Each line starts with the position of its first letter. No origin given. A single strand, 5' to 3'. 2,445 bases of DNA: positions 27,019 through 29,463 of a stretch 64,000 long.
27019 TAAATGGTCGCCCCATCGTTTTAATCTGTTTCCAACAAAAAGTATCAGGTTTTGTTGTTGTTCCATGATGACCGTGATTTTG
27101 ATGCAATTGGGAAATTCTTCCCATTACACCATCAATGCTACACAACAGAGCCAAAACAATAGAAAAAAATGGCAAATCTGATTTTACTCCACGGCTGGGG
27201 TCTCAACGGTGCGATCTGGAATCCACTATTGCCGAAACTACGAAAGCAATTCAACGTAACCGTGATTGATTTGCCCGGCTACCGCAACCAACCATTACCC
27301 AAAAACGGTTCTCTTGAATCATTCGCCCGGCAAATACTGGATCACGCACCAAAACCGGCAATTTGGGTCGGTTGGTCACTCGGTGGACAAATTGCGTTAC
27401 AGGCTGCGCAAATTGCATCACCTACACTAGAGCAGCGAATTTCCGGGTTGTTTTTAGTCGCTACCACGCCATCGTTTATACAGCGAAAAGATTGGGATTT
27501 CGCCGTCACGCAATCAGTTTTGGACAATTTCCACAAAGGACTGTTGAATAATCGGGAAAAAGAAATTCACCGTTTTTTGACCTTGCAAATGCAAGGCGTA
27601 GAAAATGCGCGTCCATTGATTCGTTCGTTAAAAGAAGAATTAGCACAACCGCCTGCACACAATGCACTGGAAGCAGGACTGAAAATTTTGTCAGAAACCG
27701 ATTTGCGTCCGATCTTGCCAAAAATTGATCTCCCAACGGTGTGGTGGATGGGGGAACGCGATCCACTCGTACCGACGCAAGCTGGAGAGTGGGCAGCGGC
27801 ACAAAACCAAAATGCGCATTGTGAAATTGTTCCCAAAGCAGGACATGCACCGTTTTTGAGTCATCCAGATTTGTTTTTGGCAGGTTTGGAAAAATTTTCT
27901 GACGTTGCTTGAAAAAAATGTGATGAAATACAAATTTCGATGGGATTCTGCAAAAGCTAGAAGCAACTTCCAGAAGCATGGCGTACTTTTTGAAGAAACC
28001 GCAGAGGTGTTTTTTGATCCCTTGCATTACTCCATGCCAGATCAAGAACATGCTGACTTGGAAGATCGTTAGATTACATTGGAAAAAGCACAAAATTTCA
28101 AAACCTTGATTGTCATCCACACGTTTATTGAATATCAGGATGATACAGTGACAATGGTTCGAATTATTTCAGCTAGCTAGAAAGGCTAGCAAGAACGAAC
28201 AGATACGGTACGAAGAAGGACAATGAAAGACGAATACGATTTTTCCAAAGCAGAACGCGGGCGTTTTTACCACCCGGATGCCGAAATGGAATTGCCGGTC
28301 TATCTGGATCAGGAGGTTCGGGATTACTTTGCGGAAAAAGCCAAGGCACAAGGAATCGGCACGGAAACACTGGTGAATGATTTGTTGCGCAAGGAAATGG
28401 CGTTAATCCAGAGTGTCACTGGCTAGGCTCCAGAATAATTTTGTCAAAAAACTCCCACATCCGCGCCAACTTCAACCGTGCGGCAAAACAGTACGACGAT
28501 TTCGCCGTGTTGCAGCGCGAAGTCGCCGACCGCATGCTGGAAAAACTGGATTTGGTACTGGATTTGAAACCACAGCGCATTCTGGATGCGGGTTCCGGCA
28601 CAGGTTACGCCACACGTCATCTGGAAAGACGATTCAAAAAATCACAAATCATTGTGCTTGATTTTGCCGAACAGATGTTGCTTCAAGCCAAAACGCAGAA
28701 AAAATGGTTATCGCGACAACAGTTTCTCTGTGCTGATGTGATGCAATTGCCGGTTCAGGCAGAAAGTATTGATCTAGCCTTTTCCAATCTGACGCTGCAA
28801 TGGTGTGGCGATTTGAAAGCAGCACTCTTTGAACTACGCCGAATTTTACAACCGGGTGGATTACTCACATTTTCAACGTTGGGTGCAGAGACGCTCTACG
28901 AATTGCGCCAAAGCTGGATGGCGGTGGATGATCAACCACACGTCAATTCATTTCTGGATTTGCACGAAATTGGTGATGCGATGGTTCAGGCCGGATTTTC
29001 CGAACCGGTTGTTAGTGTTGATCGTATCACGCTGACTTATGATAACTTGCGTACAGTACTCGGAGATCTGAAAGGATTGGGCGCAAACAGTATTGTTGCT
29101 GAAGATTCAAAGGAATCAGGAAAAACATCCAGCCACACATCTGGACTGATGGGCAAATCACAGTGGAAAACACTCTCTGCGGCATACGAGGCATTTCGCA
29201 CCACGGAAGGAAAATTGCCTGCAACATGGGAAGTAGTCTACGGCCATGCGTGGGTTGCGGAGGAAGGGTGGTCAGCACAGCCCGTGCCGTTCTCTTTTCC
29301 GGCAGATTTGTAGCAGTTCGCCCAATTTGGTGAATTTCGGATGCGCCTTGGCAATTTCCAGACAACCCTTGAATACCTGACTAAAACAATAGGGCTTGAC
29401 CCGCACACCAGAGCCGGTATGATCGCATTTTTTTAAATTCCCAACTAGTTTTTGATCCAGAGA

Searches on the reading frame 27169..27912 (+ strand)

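Call 97: search_protein_families(library=pfam, proteins=[window:27169-27912:+], max_evalue=0.00001)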
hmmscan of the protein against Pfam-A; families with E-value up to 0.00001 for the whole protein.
window:27169-27912:+ (247 aa): 4 families
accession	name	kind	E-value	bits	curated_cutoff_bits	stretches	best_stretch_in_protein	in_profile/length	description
PF12697.13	Abhydrolase_6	-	3.1e-25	90.5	26.3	1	4-237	1-215/217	Alpha/beta hydrolase family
PF00561.26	Abhydrolase_1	-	1.1e-23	84.6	25.8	1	4-233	3-245/245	alpha/beta hydrolase fold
PF00975.26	Thioesterase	-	4.3e-07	30.8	26.4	1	4-165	3-166/226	Thioesterase domain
PF12146.15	Hydrolase_4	-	1.8e-06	27.9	27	1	52-226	65-232/239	Serine aminopeptidase, S33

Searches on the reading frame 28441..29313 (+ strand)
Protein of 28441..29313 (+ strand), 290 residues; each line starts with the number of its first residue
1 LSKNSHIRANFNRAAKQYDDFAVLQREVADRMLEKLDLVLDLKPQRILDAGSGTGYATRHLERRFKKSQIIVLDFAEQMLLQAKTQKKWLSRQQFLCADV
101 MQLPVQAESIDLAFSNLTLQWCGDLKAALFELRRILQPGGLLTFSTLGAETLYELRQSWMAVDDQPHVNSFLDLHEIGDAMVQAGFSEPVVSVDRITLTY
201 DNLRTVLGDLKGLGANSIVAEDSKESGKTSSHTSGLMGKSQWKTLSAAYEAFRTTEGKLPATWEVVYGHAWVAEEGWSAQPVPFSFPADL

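Call 97: search_protein_families(library=pfam, proteins=[window:28441-29313:+], max_evalue=0.00001)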
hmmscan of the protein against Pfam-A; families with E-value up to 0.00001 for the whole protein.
window:28441-29313:+ (290 aa): 6 families
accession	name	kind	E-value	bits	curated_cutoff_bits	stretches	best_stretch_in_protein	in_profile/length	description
PF08241.18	Methyltransf_11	-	7.8e-21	75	21.2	1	48-143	1-94/95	Methyltransferase domain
PF13649.12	Methyltransf_25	-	9.3e-19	68.4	27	1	47-140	1-97/97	Methyltransferase domain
PF13489.12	Methyltransf_23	-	1.8e-15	57.5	27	1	25-186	2-159/164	Methyltransferase domain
PF13847.12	Methyltransf_31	-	5.7e-15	55.7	27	1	45-158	5-121/145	Methyltransferase domain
PF08242.18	Methyltransf_12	-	5.9e-14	53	30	1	48-142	1-98/98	Methyltransferase domain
PF01209.24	Ubie_methyltran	-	1.6e-13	51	20.1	1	3-153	5-160/233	ubiE/COQ5 methyltransferase family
